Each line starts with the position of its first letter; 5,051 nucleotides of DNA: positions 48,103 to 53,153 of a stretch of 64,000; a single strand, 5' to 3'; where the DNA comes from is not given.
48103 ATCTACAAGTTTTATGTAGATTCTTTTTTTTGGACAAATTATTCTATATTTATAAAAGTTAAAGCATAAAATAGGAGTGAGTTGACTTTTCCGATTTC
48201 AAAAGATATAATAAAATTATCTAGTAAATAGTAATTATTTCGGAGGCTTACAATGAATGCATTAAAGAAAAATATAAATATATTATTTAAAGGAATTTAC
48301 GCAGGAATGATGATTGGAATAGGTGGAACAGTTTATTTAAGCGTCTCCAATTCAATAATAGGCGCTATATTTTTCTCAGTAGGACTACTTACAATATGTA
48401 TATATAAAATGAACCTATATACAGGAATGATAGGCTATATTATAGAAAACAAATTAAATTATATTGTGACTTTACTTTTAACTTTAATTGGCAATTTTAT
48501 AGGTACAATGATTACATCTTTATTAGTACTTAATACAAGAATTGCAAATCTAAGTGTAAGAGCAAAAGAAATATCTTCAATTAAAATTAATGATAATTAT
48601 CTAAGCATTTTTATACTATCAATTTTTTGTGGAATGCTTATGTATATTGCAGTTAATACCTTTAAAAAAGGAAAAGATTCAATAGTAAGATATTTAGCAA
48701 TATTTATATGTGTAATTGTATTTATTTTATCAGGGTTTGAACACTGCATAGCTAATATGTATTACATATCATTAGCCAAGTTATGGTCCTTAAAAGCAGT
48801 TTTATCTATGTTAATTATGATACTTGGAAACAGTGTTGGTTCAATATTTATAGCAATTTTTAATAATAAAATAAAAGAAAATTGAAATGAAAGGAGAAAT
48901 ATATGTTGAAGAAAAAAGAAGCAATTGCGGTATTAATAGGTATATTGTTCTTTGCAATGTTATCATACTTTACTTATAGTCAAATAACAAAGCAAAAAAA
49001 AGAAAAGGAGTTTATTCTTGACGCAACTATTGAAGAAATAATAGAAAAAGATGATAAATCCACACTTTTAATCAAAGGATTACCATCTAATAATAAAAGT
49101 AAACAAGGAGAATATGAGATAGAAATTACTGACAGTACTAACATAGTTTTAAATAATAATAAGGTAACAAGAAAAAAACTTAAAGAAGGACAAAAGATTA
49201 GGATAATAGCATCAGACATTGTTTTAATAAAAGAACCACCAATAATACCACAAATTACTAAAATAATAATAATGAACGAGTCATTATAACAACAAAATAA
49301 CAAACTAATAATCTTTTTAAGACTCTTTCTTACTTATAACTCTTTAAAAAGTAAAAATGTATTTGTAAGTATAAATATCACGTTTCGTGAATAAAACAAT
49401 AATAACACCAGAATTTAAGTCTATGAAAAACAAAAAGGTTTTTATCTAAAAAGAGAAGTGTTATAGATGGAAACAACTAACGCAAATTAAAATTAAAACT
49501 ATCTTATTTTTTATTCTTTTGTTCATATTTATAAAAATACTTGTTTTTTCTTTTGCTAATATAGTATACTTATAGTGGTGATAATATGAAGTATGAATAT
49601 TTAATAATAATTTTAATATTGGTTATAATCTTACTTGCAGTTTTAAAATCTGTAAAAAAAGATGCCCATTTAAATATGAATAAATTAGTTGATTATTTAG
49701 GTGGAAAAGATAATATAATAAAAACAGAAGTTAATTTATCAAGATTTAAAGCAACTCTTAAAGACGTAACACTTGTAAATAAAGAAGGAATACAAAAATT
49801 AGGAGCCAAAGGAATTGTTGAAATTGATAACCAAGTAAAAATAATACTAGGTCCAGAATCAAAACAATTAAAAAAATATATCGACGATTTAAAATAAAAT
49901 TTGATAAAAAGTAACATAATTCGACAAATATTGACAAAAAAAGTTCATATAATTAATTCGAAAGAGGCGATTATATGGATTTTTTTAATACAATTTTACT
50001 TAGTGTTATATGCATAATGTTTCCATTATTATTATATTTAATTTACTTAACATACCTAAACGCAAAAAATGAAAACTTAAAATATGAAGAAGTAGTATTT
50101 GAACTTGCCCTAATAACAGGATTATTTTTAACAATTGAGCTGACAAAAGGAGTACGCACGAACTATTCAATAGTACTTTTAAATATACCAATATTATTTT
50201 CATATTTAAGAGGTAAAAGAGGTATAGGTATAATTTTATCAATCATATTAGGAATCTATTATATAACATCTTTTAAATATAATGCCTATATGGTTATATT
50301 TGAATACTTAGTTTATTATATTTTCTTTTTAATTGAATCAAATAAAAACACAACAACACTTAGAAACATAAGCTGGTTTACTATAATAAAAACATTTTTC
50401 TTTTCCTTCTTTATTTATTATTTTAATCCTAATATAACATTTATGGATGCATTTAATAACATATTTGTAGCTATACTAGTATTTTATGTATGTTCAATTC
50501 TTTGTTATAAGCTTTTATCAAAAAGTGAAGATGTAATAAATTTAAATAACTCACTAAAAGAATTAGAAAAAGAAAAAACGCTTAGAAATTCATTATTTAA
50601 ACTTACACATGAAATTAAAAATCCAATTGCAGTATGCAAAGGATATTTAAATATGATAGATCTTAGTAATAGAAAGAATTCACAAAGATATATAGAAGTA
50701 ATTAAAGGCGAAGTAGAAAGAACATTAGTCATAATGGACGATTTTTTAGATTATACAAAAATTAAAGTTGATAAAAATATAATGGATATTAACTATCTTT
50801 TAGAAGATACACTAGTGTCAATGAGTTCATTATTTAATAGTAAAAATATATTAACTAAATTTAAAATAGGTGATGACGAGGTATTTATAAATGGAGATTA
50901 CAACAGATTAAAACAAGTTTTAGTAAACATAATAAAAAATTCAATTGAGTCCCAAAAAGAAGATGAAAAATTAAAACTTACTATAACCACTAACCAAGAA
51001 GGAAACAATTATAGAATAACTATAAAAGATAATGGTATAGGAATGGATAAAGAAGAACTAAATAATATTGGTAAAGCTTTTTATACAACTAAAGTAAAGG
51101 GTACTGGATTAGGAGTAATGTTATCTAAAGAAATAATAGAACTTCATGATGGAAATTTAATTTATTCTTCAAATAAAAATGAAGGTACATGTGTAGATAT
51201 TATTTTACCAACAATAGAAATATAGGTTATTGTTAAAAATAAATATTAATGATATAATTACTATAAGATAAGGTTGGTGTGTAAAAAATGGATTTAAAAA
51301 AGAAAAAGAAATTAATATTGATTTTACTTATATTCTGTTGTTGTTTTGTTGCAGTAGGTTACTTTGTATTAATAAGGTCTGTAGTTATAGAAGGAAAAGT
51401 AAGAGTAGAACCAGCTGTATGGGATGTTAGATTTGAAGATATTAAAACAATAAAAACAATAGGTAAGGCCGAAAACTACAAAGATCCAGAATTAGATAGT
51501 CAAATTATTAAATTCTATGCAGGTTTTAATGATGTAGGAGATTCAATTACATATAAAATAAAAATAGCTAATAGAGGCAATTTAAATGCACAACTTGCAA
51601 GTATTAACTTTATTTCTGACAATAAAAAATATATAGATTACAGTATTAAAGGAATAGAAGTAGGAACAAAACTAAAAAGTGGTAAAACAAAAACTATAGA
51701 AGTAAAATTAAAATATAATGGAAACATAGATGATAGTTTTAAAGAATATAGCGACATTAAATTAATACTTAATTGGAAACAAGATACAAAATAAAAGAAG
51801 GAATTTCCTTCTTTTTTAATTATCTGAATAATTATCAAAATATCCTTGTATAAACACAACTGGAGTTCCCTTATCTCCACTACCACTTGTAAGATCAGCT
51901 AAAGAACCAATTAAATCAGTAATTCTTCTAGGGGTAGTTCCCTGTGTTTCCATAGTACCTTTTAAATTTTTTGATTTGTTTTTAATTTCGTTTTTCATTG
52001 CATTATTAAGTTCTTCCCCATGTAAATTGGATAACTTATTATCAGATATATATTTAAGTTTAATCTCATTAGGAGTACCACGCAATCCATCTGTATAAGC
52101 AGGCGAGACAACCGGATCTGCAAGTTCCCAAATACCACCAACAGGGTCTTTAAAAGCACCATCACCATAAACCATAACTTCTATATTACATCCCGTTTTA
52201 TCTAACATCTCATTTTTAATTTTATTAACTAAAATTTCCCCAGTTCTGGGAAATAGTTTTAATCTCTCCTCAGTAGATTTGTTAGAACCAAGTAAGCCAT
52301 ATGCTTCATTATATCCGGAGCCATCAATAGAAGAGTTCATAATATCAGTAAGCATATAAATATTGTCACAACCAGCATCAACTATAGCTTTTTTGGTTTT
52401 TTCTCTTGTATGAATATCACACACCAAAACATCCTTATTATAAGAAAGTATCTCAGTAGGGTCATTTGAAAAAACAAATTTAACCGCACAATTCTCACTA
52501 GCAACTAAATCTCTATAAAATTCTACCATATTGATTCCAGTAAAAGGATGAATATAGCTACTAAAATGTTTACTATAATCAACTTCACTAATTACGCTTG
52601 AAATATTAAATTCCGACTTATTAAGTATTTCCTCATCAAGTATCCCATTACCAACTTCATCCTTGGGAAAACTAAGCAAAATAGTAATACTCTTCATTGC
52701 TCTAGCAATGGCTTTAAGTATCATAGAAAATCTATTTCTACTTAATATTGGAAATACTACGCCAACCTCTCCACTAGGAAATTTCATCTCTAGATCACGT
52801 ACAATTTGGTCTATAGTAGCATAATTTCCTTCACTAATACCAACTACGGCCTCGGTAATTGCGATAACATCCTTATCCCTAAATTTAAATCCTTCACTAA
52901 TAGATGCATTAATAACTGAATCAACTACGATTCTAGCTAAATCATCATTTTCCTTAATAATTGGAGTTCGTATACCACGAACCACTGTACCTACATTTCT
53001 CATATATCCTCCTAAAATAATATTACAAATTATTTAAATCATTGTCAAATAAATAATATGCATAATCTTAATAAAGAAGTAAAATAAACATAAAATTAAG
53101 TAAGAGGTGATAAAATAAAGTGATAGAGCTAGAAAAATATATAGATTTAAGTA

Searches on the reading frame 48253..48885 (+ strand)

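Call 45: search_protein_families(library=pfam, proteins=[window:48253-48885:+], max_evalue=0.00001)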
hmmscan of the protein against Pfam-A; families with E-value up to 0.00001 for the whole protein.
window:48253-48885:+ (210 aa): 1 family
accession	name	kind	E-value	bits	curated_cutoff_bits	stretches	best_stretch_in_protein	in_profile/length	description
PF01226.23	Form_Nir_trans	-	6.2e-30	104.8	34.6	1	6-201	16-235/240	Formate/nitrite transporter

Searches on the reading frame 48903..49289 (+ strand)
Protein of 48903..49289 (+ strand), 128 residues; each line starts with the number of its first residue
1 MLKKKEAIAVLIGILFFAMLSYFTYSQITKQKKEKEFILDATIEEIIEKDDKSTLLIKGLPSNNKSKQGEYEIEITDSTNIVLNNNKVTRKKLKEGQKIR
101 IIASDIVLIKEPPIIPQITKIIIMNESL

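Call 45: search_protein_families(library=pfam, proteins=[window:48903-49289:+], max_evalue=0.00001)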
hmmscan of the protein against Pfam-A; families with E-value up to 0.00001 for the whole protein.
window:48903-49289:+ (128 aa): 1 family
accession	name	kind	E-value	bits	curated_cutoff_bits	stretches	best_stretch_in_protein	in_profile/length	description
PF11518.13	DUF3221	-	7.5e-07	29.8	26.4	1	46-111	4-69/82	Protein of unknown function (DUF3221)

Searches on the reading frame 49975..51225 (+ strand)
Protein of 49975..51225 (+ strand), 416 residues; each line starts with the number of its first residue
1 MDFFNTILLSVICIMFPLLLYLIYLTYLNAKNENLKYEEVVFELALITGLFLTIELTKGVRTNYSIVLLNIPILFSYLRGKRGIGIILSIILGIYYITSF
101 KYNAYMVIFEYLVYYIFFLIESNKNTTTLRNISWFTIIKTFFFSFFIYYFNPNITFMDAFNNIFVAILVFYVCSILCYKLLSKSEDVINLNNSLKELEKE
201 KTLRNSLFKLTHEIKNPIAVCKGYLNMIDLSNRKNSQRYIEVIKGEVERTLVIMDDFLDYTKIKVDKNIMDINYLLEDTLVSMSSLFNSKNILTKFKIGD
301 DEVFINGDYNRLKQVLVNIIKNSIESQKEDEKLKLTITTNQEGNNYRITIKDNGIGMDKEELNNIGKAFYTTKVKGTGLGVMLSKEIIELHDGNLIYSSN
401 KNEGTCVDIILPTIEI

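Call 45: search_protein_families(library=pfam, proteins=[window:49975-51225:+], max_evalue=0.00001)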
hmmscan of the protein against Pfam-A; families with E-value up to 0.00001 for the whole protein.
window:49975-51225:+ (416 aa): 3 families
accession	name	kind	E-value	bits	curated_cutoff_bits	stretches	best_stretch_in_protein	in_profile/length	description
PF02518.31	HATPase_c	-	1.4e-24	87.1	26.4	1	307-413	1-109/111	Histidine kinase-, DNA gyrase B-, and HSP90-like ATPase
PF00512.31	HisKA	-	7.3e-10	39.2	26.9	1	210-263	9-63/66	His Kinase A (phospho-acceptor) domain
PF13589.12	HATPase_c_3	-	2.3e-08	34.6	25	1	312-372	3-60/137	Histidine kinase-, DNA gyrase B-, and HSP90-like ATPase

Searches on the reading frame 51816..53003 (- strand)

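Call 45: search_protein_families(library=pfam, proteins=[window:51816-53003:-], max_evalue=0.00001)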
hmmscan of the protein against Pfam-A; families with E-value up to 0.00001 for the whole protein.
window:51816-53003:- (395 aa): 1 family
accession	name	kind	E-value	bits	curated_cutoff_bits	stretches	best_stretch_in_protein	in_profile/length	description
PF01996.21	F420_ligase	-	1.5e-49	168.9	25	1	10-387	1-218/218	F420-0:Gamma-glutamyl ligase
